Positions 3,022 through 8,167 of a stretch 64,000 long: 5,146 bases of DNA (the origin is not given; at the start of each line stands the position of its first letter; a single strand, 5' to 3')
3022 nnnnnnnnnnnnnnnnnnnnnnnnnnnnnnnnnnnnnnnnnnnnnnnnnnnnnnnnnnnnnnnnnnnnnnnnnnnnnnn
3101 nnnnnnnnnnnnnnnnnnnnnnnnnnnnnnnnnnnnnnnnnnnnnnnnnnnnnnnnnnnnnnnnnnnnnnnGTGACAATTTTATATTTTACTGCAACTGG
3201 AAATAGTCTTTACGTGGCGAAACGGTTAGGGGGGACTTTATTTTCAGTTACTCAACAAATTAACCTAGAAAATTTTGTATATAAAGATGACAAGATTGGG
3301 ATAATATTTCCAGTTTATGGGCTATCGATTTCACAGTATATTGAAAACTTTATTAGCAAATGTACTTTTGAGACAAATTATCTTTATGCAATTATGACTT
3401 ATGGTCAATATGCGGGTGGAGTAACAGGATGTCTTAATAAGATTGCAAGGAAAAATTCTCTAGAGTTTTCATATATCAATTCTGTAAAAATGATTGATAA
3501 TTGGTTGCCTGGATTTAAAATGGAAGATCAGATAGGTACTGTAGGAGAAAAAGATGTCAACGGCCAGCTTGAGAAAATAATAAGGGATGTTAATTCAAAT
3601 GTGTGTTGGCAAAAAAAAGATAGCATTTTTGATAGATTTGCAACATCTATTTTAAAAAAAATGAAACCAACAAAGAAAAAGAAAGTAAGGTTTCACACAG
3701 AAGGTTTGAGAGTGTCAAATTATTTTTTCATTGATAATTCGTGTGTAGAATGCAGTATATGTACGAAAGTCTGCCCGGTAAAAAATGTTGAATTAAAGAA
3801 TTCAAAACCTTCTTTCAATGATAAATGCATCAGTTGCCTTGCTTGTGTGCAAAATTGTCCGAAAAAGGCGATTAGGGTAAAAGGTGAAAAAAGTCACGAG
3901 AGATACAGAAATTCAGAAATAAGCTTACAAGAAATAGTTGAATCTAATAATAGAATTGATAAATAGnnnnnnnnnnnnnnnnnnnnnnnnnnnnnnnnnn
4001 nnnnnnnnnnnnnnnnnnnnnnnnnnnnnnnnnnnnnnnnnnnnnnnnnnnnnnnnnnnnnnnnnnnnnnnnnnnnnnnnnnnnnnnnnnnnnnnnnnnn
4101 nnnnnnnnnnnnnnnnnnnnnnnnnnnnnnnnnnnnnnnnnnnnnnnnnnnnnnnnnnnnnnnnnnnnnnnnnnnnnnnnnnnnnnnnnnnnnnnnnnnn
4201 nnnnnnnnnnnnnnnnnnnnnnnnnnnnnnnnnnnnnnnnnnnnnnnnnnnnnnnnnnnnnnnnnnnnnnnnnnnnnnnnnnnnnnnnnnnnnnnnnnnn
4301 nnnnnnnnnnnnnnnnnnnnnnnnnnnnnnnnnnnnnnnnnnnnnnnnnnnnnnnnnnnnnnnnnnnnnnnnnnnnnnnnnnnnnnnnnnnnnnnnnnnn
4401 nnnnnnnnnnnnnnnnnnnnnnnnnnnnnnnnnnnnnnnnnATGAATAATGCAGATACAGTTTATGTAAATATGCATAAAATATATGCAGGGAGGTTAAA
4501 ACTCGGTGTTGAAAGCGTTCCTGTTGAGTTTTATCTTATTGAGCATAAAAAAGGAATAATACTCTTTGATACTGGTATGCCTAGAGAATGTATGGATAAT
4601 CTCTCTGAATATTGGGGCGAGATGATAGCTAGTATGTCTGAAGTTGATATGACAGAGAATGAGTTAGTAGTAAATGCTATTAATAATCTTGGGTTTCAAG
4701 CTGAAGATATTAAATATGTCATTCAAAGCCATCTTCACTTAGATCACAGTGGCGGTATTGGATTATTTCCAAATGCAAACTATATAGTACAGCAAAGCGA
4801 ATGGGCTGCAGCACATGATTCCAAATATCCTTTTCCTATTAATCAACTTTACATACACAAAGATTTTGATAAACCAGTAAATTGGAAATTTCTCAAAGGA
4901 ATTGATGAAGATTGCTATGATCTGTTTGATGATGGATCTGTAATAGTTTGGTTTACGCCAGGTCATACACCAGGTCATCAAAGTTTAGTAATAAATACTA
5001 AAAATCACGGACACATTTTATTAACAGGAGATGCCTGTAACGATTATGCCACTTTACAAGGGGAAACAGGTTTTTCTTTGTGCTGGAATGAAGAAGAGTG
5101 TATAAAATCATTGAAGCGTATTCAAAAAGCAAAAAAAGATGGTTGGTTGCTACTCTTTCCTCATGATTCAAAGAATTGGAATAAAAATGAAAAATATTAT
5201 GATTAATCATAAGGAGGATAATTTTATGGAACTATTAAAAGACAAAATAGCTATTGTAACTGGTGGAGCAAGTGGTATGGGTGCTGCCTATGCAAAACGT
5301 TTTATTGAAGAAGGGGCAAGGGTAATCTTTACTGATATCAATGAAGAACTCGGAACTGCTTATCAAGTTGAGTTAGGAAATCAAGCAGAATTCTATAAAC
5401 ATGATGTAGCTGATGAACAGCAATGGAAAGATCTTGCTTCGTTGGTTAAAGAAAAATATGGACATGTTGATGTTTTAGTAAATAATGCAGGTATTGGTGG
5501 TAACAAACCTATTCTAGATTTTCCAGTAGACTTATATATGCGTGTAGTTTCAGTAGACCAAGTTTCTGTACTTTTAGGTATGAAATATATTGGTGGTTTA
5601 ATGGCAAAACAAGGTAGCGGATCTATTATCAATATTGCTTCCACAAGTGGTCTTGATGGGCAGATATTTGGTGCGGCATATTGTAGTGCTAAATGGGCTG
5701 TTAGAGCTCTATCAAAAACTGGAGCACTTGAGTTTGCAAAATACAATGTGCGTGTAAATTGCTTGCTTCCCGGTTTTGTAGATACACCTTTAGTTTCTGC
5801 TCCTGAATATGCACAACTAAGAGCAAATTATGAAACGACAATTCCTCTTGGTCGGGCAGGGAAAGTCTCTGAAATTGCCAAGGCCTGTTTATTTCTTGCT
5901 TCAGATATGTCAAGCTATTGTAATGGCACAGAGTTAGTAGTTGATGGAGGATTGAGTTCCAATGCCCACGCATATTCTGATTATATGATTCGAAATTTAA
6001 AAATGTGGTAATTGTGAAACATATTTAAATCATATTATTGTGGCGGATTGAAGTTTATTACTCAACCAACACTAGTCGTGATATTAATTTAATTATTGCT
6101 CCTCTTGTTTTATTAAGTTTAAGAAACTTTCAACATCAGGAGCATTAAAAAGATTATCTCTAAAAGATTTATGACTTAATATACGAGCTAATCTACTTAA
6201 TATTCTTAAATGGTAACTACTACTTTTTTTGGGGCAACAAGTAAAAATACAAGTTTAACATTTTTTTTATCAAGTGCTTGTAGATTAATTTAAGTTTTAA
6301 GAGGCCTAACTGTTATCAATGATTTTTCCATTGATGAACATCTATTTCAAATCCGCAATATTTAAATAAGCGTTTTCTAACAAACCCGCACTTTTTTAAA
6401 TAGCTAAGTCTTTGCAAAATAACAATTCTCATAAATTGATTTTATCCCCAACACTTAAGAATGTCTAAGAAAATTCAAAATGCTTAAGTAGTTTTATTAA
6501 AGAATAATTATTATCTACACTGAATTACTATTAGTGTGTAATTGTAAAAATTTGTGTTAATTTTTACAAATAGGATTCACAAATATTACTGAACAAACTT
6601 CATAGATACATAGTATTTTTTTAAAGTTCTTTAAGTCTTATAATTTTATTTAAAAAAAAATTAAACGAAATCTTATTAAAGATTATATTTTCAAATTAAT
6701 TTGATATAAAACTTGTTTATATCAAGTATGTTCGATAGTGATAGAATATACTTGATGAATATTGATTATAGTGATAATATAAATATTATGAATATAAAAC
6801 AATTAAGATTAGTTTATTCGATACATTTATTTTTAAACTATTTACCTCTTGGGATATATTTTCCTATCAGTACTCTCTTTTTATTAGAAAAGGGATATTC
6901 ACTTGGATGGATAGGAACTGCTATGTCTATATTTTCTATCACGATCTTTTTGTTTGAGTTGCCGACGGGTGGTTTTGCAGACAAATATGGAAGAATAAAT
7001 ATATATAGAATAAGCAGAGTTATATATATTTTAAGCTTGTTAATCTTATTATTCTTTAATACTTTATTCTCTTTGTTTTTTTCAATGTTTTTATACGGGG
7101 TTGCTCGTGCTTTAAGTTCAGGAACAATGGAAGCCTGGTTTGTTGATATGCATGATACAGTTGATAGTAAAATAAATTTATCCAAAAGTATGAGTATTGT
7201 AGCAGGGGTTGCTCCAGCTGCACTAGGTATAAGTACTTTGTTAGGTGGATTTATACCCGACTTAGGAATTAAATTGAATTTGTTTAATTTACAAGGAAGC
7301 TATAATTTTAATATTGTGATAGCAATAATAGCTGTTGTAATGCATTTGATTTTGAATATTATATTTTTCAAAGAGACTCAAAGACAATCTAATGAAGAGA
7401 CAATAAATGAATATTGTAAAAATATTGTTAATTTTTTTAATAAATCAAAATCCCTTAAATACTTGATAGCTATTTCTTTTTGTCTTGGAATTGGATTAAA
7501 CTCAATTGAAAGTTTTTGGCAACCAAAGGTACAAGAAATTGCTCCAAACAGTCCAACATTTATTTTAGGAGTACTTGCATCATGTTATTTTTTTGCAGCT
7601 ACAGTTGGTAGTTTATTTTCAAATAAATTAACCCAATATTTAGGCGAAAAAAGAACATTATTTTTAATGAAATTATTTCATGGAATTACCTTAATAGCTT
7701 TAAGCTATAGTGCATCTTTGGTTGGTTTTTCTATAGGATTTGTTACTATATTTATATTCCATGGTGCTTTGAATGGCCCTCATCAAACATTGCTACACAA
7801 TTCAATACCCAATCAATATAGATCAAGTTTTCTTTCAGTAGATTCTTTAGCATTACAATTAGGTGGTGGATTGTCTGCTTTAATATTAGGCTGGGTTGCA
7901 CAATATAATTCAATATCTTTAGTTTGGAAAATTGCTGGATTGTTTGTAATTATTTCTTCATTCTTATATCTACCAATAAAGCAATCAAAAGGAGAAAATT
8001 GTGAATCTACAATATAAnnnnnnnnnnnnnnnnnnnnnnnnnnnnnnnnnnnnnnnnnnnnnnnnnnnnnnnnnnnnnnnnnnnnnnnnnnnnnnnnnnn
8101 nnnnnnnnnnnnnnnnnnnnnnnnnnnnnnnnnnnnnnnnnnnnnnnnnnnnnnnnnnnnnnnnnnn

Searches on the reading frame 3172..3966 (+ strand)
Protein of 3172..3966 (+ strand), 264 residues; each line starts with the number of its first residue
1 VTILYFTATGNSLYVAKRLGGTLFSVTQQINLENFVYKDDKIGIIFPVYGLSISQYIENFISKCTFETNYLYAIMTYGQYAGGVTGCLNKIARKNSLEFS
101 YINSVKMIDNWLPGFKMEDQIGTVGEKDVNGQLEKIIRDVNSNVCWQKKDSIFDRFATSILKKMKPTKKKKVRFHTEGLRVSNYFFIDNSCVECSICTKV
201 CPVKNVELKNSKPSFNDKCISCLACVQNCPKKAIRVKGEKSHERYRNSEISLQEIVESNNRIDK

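Call 12: search_protein_families(library=pfam, proteins=[window:3172-3966:+], max_evalue=0.00001)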
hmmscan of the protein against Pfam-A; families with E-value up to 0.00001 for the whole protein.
window:3172-3966:+ (264 aa): 9 families
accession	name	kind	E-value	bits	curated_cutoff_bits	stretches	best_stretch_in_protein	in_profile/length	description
PF12838.12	Fer4_7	-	2.8e-10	40.9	27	0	218-243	1-26/52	4Fe-4S dicluster domain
PF00037.32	Fer4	-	7.1e-09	35.6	21.1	0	217-235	6-24/24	4Fe-4S binding domain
PF13187.11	Fer4_9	-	1.5e-08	34.9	27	1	191-234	2-52/52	4Fe-4S dicluster domain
PF14697.11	Fer4_21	-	2.4e-08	34.4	35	0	186-205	36-55/59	4Fe-4S dicluster domain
PF13484.11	Fer4_16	-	5.3e-08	33.9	30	0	218-248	1-30/66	4Fe-4S double cluster binding domain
PF13237.11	Fer4_10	-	1.3e-07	31.9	25.5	1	188-230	6-53/53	4Fe-4S dicluster domain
PF12797.12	Fer4_2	-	5.4e-07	29.6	24.5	0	186-203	5-22/22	4Fe-4S binding domain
PF13746.11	Fer4_18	-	1.1e-06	29.2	27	1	188-245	58-111/114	4Fe-4S dicluster domain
PF12837.12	Fer4_6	-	8.8e-06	25.9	25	0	217-234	7-24/24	4Fe-4S binding domain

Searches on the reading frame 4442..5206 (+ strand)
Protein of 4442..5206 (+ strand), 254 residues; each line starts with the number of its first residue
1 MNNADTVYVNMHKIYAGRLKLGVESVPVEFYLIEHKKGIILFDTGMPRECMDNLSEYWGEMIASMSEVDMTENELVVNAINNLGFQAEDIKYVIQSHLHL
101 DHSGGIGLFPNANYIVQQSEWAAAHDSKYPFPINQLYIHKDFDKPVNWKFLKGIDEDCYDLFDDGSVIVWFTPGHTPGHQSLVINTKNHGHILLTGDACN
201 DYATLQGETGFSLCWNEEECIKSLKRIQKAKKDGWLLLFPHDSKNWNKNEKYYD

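Call 12: search_protein_families(library=pfam, proteins=[window:4442-5206:+], max_evalue=0.00001)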
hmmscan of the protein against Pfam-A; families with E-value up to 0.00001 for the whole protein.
window:4442-5206:+ (254 aa): 1 family
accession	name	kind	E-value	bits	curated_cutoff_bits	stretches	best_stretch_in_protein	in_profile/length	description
PF00753.33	Lactamase_B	-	1e-18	68.5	22.7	1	30-198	8-150/196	Metallo-beta-lactamase superfamily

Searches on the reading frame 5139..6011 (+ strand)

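Call 12: search_protein_families(library=pfam, proteins=[window:5139-6011:+], max_evalue=0.00001)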
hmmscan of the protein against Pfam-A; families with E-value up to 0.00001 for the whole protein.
window:5139-6011:+ (290 aa): 3 families
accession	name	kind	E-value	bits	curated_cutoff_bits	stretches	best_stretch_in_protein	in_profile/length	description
PF13561.12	adh_short_C2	-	6.6e-62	209.6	27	1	44-273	3-236/236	Enoyl-(Acyl carrier protein) reductase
PF00106.31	adh_short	-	1.4e-52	178.5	26.6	1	36-220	1-188/195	short chain dehydrogenase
PF08659.16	KR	-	4.3e-07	30.5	22.6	1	39-192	4-160/180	KR domain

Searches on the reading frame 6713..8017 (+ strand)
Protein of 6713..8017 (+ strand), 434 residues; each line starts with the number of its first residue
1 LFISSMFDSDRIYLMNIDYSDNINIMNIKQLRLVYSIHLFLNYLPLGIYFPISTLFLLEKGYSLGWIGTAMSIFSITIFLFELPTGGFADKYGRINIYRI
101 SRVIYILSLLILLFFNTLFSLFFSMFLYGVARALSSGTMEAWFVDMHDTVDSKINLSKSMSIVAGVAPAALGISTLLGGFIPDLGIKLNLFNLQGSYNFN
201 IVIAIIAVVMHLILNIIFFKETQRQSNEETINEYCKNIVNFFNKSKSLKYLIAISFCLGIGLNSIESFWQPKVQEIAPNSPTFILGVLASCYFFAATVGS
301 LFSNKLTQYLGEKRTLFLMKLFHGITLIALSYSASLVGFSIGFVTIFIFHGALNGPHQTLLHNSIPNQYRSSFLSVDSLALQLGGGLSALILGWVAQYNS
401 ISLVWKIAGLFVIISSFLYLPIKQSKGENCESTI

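Call 12: search_protein_families(library=pfam, proteins=[window:6713-8017:+], max_evalue=0.00001)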
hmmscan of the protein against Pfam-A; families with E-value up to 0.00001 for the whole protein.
window:6713-8017:+ (434 aa): 2 families
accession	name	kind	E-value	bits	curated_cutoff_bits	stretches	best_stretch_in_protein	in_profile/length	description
PF07690.21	MFS_1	-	1.1e-28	100.6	33.4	2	39-271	5-226/347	Major Facilitator Superfamily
PF05977.19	MFS_3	-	1.3e-06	27.6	27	1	75-429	55-400/524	Transmembrane secretion effector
